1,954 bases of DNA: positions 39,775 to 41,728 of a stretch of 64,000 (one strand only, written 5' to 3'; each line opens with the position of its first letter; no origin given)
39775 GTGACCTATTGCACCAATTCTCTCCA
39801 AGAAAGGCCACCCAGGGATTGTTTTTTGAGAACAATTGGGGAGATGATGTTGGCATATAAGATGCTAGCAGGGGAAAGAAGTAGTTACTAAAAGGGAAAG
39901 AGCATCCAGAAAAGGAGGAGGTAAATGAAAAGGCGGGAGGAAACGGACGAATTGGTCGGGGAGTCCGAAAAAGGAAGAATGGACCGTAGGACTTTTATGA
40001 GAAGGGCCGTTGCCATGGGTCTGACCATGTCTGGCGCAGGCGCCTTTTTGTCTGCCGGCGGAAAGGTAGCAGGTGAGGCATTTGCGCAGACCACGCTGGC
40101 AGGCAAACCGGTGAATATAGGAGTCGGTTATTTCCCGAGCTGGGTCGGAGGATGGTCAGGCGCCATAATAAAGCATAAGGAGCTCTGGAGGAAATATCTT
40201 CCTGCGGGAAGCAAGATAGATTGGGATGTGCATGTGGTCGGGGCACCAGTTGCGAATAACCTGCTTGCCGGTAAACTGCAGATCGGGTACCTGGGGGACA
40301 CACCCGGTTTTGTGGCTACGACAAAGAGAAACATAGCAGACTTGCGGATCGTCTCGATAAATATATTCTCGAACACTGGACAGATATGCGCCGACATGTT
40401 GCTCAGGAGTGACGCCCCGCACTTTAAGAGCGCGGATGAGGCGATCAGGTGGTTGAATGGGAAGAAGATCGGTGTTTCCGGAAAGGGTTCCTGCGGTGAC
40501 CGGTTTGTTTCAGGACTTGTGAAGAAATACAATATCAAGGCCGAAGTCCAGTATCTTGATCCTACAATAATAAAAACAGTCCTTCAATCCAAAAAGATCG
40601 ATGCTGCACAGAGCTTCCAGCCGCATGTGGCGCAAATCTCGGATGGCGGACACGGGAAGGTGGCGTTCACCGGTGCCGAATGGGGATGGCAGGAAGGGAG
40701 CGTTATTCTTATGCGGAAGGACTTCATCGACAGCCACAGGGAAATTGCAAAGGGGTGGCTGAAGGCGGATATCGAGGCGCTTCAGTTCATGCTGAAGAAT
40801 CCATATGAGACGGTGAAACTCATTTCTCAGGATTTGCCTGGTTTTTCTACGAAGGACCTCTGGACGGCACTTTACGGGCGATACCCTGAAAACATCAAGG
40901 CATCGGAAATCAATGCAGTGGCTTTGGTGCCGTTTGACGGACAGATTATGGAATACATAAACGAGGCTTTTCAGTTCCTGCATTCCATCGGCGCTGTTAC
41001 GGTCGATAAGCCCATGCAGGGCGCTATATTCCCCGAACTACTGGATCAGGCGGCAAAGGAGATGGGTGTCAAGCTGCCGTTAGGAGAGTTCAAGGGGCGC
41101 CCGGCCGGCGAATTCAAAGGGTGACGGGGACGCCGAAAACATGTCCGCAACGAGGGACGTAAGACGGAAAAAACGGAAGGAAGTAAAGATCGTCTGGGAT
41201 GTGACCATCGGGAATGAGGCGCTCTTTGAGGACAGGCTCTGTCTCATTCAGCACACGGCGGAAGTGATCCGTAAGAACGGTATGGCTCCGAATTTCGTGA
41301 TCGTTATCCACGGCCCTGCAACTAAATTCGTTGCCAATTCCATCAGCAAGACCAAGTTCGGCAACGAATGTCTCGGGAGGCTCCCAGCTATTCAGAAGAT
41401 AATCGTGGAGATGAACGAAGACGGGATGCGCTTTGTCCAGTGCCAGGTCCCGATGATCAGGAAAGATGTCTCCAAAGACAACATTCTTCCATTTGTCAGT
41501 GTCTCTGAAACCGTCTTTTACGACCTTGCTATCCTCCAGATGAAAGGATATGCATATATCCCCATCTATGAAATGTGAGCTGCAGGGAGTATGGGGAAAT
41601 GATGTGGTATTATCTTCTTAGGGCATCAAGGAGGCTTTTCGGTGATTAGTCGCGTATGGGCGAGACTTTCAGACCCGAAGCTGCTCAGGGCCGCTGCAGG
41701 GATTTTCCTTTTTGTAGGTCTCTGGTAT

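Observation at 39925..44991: ABC importer with a Tat-signal binding protein, duplicated permease and ATPase genes, and an inserted DsrE-related gene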

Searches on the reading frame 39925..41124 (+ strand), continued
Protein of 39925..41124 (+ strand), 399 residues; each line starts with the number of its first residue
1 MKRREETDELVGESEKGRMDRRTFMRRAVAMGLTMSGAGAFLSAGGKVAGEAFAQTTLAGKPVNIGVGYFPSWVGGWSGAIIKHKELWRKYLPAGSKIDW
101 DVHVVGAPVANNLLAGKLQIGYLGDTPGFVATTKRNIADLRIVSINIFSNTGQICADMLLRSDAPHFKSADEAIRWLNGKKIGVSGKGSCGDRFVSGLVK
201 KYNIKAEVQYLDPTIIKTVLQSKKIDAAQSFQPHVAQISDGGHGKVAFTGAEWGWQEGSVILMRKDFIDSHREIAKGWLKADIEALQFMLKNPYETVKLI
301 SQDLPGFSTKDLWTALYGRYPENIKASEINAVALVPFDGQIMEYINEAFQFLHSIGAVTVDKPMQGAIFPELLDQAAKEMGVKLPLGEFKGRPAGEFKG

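Call 74: find_encoding_contigs(protein=P0405, flank=10000, max_places=1)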
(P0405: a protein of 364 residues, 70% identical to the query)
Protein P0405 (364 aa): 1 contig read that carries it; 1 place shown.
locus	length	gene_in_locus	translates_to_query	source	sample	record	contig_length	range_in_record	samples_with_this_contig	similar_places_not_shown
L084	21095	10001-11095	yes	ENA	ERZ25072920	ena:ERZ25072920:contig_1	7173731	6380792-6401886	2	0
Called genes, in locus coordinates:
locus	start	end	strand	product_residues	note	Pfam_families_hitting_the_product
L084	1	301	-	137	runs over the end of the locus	PF02627:CMD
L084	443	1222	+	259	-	PF00596:Aldolase_II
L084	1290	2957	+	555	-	PF00664:ABC_membrane, PF02463:SMC_N (faint), PF00005:ABC_tran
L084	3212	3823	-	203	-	-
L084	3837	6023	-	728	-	PF20256:MoCoBD_2, PF02738:MoCoBD_1, PF20256:MoCoBD_2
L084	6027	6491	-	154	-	PF00111:Fer2, PF13085:Fer2_3 (weak), PF01799:Fer2_2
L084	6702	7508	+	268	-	PF00528:BPD_transp_1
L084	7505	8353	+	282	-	PF00005:ABC_tran, PF13304:AAA_21 (faint)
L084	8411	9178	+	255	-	PF00528:BPD_transp_1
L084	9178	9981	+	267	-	PF00005:ABC_tran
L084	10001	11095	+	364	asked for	PF13379:NMT1_2, PF09084:NMT1 (weak)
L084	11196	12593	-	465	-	PF13495:Phage_int_SAM_4, PF00589:Phage_integrase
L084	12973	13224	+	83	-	-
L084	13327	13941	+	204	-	PF14487:DarT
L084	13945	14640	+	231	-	PF22397:NADAR-DarT1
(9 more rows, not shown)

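Call 81: find_encoding_contigs(protein=P0021, flank=10000, max_places=1)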
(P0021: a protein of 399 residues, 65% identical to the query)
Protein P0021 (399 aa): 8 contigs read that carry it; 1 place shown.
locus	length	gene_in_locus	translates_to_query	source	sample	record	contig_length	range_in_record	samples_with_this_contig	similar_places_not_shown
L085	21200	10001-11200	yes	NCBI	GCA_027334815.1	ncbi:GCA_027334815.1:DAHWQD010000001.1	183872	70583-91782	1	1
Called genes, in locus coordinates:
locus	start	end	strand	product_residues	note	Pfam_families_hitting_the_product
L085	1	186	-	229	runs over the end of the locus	PF02607:B12-binding_2, PF02310:B12-binding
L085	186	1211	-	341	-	PF01208:URO-D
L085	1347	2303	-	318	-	PF02007:MtrH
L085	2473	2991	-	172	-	PF02627:CMD (weak)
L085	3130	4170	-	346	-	PF01208:URO-D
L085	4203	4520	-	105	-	-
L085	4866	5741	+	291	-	PF02492:cobW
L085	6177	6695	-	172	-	PF02566:OsmC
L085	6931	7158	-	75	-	PF01206:TusA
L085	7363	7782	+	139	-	PF02635:DsrE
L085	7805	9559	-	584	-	PF00989:PAS (weak), PF13188:PAS_8 (weak), PF13426:PAS_9, PF00158:Sigma54_activat, PF14532:Sigma54_activ_2, PF07728:AAA_5 (weak), PF25601:AAA_lid_14, PF18024:HTH_50, +2 more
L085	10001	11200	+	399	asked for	PF13379:NMT1_2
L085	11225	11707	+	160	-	PF02635:DsrE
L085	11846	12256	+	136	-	PF02635:DsrE (weak)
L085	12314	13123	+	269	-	PF00528:BPD_transp_1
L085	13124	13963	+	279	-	PF00005:ABC_tran, PF13304:AAA_21 (faint)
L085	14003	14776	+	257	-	PF00528:BPD_transp_1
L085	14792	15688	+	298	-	PF00005:ABC_tran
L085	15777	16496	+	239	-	PF01925:TauE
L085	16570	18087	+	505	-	PF01590:GAF, PF13185:GAF_2, PF00158:Sigma54_activat, PF14532:Sigma54_activ_2, PF00004:AAA (weak), PF07728:AAA_5 (weak), PF25601:AAA_lid_14, PF02954:HTH_8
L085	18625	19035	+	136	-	PF02635:DsrE, PF13686:DrsE_2 (weak)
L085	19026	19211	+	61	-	-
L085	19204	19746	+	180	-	PF02566:OsmC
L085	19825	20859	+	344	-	PF13379:NMT1_2, PF09084:NMT1, PF12974:Phosphonate-bd, PF13531:SBP_bac_11 (weak)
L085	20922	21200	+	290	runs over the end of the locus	PF00528:BPD_transp_1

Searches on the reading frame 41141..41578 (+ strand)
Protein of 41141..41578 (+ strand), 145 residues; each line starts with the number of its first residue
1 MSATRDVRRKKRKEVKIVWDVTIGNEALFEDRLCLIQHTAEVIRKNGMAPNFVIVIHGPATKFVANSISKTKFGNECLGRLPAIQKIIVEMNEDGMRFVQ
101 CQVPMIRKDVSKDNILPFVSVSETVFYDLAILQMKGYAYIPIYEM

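Call 3: search_protein_families(library=pfam, proteins=[window:41141-41578:+], max_evalue=0.01)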
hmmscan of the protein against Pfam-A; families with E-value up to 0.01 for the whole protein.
window:41141-41578:+ (145 aa): 0 families

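Call 4: search_protein_families(library=ncbifam, proteins=[window:41141-41578:+], max_evalue=0.01)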
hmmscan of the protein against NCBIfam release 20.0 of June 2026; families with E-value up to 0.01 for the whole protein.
window:41141-41578:+ (145 aa): 0 families

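Call 8: find_homologous_proteins(query=window:41141-41578:+)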
Query window:41141-41578:+ (145 aa): 55 proteins with E <= 0.001 among 64 candidates.
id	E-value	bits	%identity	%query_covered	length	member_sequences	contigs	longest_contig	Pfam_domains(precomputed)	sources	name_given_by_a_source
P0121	2.2e-90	317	100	100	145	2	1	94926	-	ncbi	-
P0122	3.2e-71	255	80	100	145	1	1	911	-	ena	-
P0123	8.5e-71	254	81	100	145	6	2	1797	-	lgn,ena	-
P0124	4.4e-69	249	78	100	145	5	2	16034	-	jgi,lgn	jgi:intracellular sulfur oxidation DsrE/DsrF family protein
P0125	8.0e-69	248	81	96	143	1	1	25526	-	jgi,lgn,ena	-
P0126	4.0e-67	242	83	88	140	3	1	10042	-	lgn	-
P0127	6.5e-67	241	76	100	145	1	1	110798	-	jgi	jgi:intracellular sulfur oxidation DsrE/DsrF family protein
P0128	4.4e-65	236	77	96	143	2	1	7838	-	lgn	-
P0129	3.8e-63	229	72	100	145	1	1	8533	-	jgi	-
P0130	7.2e-61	222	69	99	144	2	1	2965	-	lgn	-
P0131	7.7e-60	219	74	94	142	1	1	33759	-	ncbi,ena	ncbi:MAG: hypothetical protein AABY42_00735 [Nitrospirota bacterium]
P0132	5.0e-59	216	71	96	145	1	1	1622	-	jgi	jgi:intracellular sulfur oxidation DsrE/DsrF family protein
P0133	5.1e-59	216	73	99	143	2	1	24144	-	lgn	-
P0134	2.2e-58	214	74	94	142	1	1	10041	-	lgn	-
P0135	7.4e-58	212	74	94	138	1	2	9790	-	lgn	-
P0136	9.0e-58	212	72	92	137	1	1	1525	PF02635.21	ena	-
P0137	9.2e-58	212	72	92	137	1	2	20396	PF02635.21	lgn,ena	-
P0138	9.3e-58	212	72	92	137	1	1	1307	PF02635.21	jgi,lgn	-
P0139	1.3e-57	211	72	92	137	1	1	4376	PF02635.21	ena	-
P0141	5.4e-57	209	71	92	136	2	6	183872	PF02635.21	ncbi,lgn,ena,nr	ncbi:MAG: DsrE family protein [Nitrospirae bacterium]|nr:DsrE family protein [Nitrospirota bacterium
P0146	6.3e-56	206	71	92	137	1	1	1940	PF02635.21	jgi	jgi:intracellular sulfur oxidation DsrE/DsrF family protein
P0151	3.4e-55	204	71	91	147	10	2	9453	PF02635.21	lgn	-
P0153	5.1e-55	203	71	91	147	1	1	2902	PF02635.21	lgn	-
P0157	8.5e-53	196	70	91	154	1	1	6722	PF02635.21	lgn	-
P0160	1.1e-52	195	67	90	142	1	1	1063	PF02635.21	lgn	-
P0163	2.7e-52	194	70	91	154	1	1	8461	PF02635.21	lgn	-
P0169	4.8e-46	174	63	91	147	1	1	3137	PF02635.21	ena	-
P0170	5.0e-46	174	57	95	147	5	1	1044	PF02635.21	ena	-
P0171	2.3e-44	168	56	90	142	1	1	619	PF02635.21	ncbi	-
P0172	9.7e-43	163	61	88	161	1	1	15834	PF02635.21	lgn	-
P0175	8.1e-33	131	48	88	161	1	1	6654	PF02635.21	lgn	-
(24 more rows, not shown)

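Call 35: predict_structure(alignment_id=A3)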
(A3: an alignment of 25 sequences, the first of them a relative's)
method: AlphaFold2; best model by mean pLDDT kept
length: 145 residues; sequences in the alignment: 25
mean_pLDDT: 92.8   pTM: 0.84
mean pLDDT of the five models: 92.8, 91.5, 90.9, 90.7, 89.5
residues with pLDDT >= 90: 126; 70-90: 8; 50-70: 8; < 50: 3
segments of 3 or more residues with pLDDT < 50: none
pLDDT, mean of each block of 10 residues (from residue 1): 52 94 97 98 98 97 96 95 98 98 97 97 92 97 85
secondary structure, 60 per line:
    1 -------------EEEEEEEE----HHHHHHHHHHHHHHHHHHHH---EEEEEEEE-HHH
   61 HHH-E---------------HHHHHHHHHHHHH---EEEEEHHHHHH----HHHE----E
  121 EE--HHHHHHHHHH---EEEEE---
elements in order: E14-21 H26-45 E49-56 H58-63 H81-93 E97-101 H102-107 E120-122 H125-134 E138-142

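Call 37: search_solved_structures(query=A3, max_evalue=1, show_alignments=2)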
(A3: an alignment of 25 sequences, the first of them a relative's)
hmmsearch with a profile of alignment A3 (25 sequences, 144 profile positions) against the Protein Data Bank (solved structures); distinct sequences matched with E-value up to 1: 3.
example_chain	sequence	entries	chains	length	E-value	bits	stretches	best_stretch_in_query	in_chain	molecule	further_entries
2pd2_A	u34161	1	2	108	0.0046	19.9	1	79-140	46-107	Hypothetical protein ST0148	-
1l1s_A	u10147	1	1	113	0.14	15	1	86-140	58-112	hypothetical protein MTH1491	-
3npg_A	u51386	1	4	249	0.93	12.4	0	35-91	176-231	uncharacterized DUF364 family protein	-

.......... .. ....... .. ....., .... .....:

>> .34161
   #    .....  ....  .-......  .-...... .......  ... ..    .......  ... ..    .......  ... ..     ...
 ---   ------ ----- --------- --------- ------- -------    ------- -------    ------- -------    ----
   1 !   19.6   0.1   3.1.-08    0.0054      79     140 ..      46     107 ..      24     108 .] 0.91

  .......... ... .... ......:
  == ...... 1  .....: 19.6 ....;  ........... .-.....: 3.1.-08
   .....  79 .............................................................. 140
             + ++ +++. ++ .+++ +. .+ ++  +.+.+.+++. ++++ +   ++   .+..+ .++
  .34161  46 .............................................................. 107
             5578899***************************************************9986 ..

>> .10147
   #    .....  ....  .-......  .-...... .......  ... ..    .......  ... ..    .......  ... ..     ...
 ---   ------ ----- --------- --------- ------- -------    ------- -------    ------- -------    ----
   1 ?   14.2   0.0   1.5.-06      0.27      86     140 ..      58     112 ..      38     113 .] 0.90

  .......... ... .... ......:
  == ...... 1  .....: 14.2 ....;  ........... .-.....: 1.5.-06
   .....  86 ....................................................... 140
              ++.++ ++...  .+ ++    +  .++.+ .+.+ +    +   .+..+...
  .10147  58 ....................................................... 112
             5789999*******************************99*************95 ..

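Call 41: fold_search(model_id=the predicted structure, library=pdb)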
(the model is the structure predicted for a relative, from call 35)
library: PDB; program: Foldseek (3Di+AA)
matches with E <= 10: 1168; with E <= 0.001: 8
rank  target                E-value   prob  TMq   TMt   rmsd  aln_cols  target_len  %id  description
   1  2pd2_A                1.4e-06  1.00  0.65  0.86   2.9       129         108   15  Crystal structure of (ST0148) conserved hypothetical from Sulfolobus Tokodaii Strain7 (released 2007-10-02)
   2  1l1s                  1.6e-06  1.00  0.69  0.88   2.0       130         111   14  Structure of Protein of Unknown Function MTH1491 from Methanobacterium thermoautotrophicum (released 2002-05-29)
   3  8uja_A                7.0e-06  1.00  0.66  0.87   2.7       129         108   12  T33-fn10 - Designed Tetrahedral Protein Cage Using Fragment-based Hydrogen Bond Networks (released 2024-03-06)
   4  3pnx_A                3.7e-05  1.00  0.54  0.49   7.3       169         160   11  Crystal structure of a putative sulfurtransferase dsrE (Swol_2425) from Syntrophomonas wolfei str. Goettingen at 1.92  (released 2010-12-15)
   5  3pnx_B                4.5e-05  1.00  0.53  0.49   7.3       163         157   11  Crystal structure of a putative sulfurtransferase dsrE (Swol_2425) from Syntrophomonas wolfei str. Goettingen at 1.92  (released 2010-12-15)
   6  2qs7_A                6.6e-05  1.00  0.53  0.56   5.4       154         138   12  CRYSTAL STRUCTURE OF a putative oxidoreductase of the DsrE/DsrF-like family (SSO1126) FROM SULFOLOBUS SOLFATARICUS P2  (released 2007-08-21)
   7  1jx7_A                8.6e-05  1.00  0.59  0.70   3.7       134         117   14  Crystal structure of ychN protein from E.coli (released 2002-09-07)
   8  3mc3                  2.2e-04  1.00  0.62  0.72   5.1       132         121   14  Crystal structure of DsrE/DsrF-like family protein (NP_342589.1) from SULFOLOBUS SOLFATARICUS at 1.49 A resolution (released 2010-05-19)
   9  2hy5_C                2.6e-03  1.00  0.50  0.69   5.5       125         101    7  Crystal structure of DsrEFH (released 2006-09-19)
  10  4b2y_C                2.9e-03  0.93  0.33  0.10   8.1       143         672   14  Probing the active center of catalase-phenol oxidase from Scytalidium thermophilum (released 2013-04-10)
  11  5xzm_C                4.3e-03  0.92  0.33  0.10   8.2       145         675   14  CATPO mutant - V228I (released 2018-07-18)
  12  5xvz_A                4.9e-03  0.90  0.33  0.10   8.1       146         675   14  CATPO mutant - H246W (released 2018-07-04)
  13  7vn0_D                5.3e-03  0.90  0.33  0.10   8.2       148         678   14  CATPO mutant - T188A (released 2022-09-14)
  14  5y17_A                8.3e-03  0.75  0.30  0.09   8.7       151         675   16  CATPO mutant - E316F (released 2018-07-25)
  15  4aun_B                1.1e-02  0.75  0.31  0.10   8.2       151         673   14  Crystal structure, recombinant expression and mutagenesis studies of the bifunctional catalase-phenol oxidase from Scy (released 2013-02-27)
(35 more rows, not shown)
